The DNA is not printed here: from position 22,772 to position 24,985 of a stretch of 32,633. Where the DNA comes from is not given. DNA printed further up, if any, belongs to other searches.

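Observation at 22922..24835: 637-aa protein with a ParB-like HTH and two more DnaA-domain-IV-like modules, a possible paralogue set with the sigma-like gene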

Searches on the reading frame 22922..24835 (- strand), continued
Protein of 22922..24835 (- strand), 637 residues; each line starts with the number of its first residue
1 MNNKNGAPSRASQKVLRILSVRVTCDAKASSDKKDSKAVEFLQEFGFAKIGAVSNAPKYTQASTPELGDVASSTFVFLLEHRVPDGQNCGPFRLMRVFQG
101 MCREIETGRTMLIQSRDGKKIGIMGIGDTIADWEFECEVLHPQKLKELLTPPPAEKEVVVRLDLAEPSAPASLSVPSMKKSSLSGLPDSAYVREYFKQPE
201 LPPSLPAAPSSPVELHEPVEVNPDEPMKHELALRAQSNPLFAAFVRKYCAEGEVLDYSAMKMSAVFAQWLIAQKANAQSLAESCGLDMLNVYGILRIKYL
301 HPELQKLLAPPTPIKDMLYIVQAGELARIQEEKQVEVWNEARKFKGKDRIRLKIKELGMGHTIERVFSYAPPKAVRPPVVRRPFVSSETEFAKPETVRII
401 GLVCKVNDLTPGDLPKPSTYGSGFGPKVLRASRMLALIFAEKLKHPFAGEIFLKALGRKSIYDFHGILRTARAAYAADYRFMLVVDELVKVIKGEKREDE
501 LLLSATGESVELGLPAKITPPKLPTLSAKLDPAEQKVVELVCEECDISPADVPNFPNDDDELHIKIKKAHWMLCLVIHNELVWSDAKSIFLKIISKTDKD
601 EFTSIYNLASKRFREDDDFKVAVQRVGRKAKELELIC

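Call 73: find_encoding_contigs(protein=P0007, flank=10000, max_places=3)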
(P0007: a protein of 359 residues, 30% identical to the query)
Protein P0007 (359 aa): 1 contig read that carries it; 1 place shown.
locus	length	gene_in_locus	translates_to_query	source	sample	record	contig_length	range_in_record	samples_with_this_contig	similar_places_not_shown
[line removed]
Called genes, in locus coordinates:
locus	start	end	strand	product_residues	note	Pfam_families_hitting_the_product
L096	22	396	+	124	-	PF00903:Glyoxalase, PF13669:Glyoxalase_4 (faint)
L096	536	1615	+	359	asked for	-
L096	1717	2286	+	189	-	PF01625:PMSR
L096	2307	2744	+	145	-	PF01641:SelR, PF24046:At4g08330 (faint)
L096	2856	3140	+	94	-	-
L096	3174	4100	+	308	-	-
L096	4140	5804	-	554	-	PF01565:FAD_binding_4, PF02913:FAD-oxidase_C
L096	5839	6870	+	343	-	PF01368:DHH, PF02272:DHHA1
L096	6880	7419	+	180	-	?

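Call 74: find_encoding_contigs(protein=P0010, flank=10000, max_places=3)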
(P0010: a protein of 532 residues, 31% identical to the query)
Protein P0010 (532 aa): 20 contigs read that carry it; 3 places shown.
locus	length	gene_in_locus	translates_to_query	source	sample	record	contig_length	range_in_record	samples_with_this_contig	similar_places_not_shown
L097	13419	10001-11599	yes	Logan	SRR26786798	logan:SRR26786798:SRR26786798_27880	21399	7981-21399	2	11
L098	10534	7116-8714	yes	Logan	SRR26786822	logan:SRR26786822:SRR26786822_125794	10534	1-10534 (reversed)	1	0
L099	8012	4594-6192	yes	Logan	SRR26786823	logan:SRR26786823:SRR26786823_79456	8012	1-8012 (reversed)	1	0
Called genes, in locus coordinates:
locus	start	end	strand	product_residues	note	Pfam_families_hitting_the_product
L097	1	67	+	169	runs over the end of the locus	PF00293:NUDIX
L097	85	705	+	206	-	PF01327:Pep_deformylase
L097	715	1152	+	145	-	PF01243:PNPOx_N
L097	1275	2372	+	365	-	PF00586:AIRS, PF02769:AIRS_C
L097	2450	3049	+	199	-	PF06821:Ser_hydrolase, PF00561:Abhydrolase_1 (faint)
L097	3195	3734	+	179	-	-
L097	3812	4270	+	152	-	PF00293:NUDIX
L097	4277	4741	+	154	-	-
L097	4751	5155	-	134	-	-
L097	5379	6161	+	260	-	PF18205:VPDSG-CTERM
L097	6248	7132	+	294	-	PF03724:META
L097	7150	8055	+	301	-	PF06983:3-dmu-9_3-mt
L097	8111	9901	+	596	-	PF00664:ABC_membrane, PF03193:RsgA_GTPase (faint), PF00005:ABC_tran, PF02463:SMC_N (weak)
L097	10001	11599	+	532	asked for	PF02195:ParB_N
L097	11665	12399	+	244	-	PF09335:VTT_dom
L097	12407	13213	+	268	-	-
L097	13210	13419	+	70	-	?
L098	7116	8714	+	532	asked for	PF02195:ParB_N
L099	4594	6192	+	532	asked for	PF02195:ParB_N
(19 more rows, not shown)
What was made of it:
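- Tried and rejected: I briefly took the distant members to be from Verrucomicrobia, based on a VPDSG-CTERM neighbour (call 74).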

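Call 80: search_protein_families(library=pfam, proteins=[L092:1601-2170:-], max_evalue=10)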
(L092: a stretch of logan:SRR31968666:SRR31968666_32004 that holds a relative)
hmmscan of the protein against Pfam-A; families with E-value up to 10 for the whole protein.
L092:1601-2170:- (189 aa): 0 families

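Call 82: search_protein_families(library=padloc, proteins=[window:22922-24835:-, P0009], max_evalue=0.01)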
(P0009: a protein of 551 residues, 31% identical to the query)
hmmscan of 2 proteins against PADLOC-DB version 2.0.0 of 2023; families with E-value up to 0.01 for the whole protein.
window:22922-24835:- (637 aa): 0 families

P0009 (551 aa): 0 families

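Call 84: search_dna_similar(query=window:22922-24835:-, collection=plasmids, mode=protein, max_evalue=0.001, max_rows=10)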
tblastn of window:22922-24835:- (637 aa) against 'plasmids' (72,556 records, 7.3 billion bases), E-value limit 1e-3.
No match.

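Call 85: search_dna_similar(query=window:22922-24835:-, collection=phages, mode=protein, max_evalue=0.001, max_rows=10)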
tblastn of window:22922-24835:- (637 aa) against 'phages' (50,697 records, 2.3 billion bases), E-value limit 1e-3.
No match.
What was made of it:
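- There is no tblastn match in 72,556 plasmids or 50,697 phages (calls 84, 85). No plasmid or phage relatives were found (calls 84, 85).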

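Call 95: list_cluster_members(proteins=[P0009, P0010, P0006, P0033, P0013, P0030, P0005, P0012, P0016, P0021])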
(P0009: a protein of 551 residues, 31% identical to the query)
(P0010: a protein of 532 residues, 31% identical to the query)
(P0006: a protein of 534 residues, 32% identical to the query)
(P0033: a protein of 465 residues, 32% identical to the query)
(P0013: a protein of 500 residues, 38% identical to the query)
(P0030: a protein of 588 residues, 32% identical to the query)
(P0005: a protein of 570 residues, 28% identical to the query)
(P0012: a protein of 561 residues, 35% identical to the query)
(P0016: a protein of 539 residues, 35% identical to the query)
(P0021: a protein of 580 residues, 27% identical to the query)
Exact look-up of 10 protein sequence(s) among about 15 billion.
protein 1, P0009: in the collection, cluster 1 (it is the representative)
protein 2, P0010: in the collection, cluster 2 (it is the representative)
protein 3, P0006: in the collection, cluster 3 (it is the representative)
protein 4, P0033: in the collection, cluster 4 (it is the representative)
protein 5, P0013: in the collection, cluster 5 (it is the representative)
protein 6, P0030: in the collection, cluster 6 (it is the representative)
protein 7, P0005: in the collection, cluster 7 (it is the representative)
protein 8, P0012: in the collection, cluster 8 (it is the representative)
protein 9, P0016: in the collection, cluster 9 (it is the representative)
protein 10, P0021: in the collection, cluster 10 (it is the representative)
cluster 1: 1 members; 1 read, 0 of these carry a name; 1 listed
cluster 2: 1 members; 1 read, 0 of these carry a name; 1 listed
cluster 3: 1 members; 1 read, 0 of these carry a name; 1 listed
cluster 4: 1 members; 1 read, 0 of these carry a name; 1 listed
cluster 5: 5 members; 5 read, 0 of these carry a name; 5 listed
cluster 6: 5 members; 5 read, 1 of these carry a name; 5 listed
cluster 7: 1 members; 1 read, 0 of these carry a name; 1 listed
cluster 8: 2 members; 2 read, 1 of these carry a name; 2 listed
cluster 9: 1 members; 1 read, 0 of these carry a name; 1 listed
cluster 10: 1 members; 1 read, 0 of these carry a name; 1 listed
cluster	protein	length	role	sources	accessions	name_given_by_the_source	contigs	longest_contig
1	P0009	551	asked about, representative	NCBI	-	-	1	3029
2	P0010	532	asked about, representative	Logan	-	-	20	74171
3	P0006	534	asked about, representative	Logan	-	-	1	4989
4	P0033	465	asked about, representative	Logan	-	-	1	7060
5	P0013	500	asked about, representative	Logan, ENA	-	-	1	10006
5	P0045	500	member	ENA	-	-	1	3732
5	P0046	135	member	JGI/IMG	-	-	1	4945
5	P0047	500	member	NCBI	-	-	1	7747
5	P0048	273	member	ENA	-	-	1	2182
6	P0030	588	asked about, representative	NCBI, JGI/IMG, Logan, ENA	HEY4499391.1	MAG TPA: hypothetical protein VJH94_05030 [Candidatus Paceibacterota bacterium]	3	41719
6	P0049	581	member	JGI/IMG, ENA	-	-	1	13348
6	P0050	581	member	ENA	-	-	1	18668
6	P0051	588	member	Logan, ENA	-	-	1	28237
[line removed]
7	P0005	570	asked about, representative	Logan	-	-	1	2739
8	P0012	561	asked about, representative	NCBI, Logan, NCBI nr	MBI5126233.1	MAG: ParB/RepB/Spo0J family partition protein [Candidatus Taylorbacteria bacterium] | ParB/RepB/Spo0J family partition protein [Candidatus Taylorbacteria bacterium]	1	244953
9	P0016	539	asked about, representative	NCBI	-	-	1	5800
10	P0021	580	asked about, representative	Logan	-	-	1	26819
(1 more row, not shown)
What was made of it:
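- Paceibacterota (call 95). The relative P0012 is annotated 'ParB/RepB/Spo0J family partition protein' (call 95).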

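Call 96: find_encoding_contigs(protein=P0012, flank=10000, max_places=2)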
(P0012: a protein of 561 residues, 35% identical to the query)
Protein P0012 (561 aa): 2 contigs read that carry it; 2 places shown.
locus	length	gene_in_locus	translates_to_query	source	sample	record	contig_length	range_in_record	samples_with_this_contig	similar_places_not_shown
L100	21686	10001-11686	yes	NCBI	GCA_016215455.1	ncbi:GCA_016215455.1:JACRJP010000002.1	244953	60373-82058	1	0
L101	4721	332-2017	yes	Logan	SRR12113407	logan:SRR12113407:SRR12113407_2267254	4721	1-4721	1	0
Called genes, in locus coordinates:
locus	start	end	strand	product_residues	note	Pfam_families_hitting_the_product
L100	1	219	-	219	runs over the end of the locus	PF00333:Ribosomal_S5, PF03719:Ribosomal_S5_C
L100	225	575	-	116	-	PF00861:Ribosomal_L18p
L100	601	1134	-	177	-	PF00347:Ribosomal_L6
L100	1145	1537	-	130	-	PF00410:Ribosomal_S8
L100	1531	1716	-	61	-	PF00253:Ribosomal_S14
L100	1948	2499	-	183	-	PF00281:Ribosomal_L5, PF00673:Ribosomal_L5_C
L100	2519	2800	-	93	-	PF22682:Ribosomal_uL24m-like (weak), PF00467:KOW, PF17136:ribosomal_L24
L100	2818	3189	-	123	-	PF00238:Ribosomal_L14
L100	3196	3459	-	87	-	PF00366:Ribosomal_S17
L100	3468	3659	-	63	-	PF00831:Ribosomal_L29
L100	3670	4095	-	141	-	PF00252:Ribosomal_L16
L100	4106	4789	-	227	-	PF07650:KH_2, PF00189:Ribosomal_S3_C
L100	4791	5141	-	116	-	PF00237:Ribosomal_L22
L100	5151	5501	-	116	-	PF00203:Ribosomal_S19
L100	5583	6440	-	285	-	PF00181:Ribosomal_L2_N, PF03947:Ribosomal_L2_C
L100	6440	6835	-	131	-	PF00276:Ribosomal_L23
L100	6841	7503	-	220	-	PF00573:Ribosomal_L4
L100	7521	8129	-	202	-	PF00297:Ribosomal_L3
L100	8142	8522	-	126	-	PF00338:Ribosomal_S10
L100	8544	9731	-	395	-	PF00009:GTP_EFTU, PF03144:GTP_EFTU_D2, PF03143:GTP_EFTU_D3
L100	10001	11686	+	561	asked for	PF02195:ParB_N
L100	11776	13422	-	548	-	PF01471:PG_binding_1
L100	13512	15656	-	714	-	PF00009:GTP_EFTU, PF03144:GTP_EFTU_D2, PF22042:EF-G_D2, PF14492:EFG_III, PF16658:RF3_C (weak), PF03764:EFG_IV, PF00679:EFG_C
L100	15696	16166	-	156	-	PF00177:Ribosomal_S7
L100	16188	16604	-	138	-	PF00164:Ribosom_S12_S23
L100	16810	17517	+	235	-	PF00696:AA_kinase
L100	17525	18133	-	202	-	PF02163:Peptidase_M50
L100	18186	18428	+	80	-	PF00830:Ribosomal_L28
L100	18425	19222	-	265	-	PF00753:Lactamase_B, PF12706:Lactamase_B_2 (weak)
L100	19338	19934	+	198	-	PF02777:Sod_Fe_C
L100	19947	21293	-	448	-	PF13567:DUF4131, PF03772:Competence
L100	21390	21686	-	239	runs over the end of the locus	PF00075:RNase_H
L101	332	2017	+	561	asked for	PF02195:ParB_N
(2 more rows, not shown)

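Call 97: find_encoding_contigs(protein=P0030, flank=10000, max_places=2)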
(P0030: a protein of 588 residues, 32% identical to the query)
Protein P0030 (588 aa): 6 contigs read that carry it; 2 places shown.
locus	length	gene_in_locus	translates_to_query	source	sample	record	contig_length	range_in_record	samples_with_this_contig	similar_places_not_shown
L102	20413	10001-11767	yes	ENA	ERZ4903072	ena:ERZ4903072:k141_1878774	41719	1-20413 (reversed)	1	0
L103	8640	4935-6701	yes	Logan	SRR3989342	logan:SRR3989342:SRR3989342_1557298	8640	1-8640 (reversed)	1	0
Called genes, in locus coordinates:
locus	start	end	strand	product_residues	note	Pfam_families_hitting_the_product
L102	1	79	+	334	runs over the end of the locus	PF03417:AAT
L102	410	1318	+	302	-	PF00246:Peptidase_M14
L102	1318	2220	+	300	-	PF00246:Peptidase_M14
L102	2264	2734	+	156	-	PF01161:PBP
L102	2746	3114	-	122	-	PF00072:Response_reg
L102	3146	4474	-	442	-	PF00989:PAS (weak), PF13426:PAS_9, PF00512:HisKA, PF02518:HATPase_c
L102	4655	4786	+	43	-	-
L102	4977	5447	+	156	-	-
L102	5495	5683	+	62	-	-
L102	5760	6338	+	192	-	-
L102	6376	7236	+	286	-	PF03721:UDPG_MGDP_dh_N, PF00984:UDPG_MGDP_dh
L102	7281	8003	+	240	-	PF00535:Glycos_transf_2, PF10111:Glyco_tranf_2_2 (faint), PF13641:Glyco_tranf_2_3, PF13506:Glyco_transf_21 (weak), PF13632:Glyco_trans_2_3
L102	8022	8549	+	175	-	-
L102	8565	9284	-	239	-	PF00535:Glycos_transf_2, PF10111:Glyco_tranf_2_2, PF13641:Glyco_tranf_2_3 (faint)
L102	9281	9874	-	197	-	PF09335:VTT_dom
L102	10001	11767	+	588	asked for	-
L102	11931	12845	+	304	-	PF00413:Peptidase_M10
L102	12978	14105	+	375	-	PF01180:DHO_dh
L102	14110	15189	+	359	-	PF11141:DUF2914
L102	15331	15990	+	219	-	PF09335:VTT_dom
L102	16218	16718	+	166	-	PF04542:Sigma70_r2, PF08281:Sigma70_r4_2, PF04545:Sigma70_r4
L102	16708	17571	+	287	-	PF18915:DUF5667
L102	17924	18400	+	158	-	PF10646:Germane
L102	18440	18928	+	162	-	PF04306:DUF456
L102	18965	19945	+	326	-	PF01820:Dala_Dala_lig_N, PF02655:ATP-grasp_3 (weak), PF02786:CPSase_L_D2, PF07478:Dala_Dala_lig_C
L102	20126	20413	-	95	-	?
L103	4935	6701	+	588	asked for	-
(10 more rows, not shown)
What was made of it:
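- Tried and rejected: The members with a named source are Taylorbacteria and Paceibacterota (call 95), and the contexts look like CPR genomes (call 97), so I dropped it.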
